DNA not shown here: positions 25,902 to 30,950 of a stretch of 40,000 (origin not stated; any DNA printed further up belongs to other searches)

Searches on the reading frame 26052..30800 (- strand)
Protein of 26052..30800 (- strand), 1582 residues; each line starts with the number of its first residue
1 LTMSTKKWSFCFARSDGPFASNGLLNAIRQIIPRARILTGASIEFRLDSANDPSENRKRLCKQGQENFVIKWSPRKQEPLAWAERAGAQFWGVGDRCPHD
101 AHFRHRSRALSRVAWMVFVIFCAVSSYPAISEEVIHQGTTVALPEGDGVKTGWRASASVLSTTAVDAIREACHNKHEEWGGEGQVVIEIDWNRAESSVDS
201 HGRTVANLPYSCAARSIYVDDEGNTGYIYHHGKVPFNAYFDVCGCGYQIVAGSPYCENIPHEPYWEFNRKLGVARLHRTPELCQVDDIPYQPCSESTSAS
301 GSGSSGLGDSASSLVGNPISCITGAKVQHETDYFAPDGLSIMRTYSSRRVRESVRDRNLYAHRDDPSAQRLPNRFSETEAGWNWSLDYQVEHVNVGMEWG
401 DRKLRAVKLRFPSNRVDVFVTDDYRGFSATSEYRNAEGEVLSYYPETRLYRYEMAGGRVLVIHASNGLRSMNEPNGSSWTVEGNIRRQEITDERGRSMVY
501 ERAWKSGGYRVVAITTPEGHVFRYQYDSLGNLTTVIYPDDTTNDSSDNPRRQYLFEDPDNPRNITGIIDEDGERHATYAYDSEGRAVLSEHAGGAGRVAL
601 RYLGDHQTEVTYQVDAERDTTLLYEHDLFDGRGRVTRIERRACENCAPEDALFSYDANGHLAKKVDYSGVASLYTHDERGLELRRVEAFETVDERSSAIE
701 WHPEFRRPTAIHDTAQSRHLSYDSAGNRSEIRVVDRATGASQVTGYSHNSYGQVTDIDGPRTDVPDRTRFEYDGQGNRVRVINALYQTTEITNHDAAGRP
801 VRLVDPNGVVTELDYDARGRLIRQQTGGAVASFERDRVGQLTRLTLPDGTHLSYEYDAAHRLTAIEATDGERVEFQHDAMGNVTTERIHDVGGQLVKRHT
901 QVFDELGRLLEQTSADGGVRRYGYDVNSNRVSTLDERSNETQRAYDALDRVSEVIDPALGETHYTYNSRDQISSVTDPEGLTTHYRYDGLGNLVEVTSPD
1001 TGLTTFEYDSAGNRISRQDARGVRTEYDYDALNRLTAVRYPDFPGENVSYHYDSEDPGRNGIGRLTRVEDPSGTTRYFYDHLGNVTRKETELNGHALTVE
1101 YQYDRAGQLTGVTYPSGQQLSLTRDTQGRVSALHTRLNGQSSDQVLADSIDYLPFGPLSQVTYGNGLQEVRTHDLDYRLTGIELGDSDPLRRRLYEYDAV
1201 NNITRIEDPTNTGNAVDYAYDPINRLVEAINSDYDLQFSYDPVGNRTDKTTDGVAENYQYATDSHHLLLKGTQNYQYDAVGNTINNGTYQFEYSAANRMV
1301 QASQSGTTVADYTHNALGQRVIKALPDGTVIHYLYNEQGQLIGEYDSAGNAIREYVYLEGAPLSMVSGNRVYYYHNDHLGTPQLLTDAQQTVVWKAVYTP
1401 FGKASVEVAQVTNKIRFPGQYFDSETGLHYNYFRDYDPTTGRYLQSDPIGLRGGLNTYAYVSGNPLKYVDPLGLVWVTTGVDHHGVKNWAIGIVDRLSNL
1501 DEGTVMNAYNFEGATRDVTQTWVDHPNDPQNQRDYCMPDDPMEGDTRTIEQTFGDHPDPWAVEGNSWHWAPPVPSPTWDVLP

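Call 32: search_protein_families(library=pfam, proteins=[window:26052-30800:-], max_evalue=0.00001)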
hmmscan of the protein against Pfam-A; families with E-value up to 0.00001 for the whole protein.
window:26052-30800:- (1582 aa): 2 families
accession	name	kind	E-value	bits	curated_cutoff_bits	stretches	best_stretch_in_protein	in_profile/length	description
PF05593.20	RHS_repeat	-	8.3e-88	287.8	22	10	966-1001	1-36/38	RHS Repeat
PF03527.20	RHS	-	1.5e-13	50.8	27.9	1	1371-1407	1-37/38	RHS protein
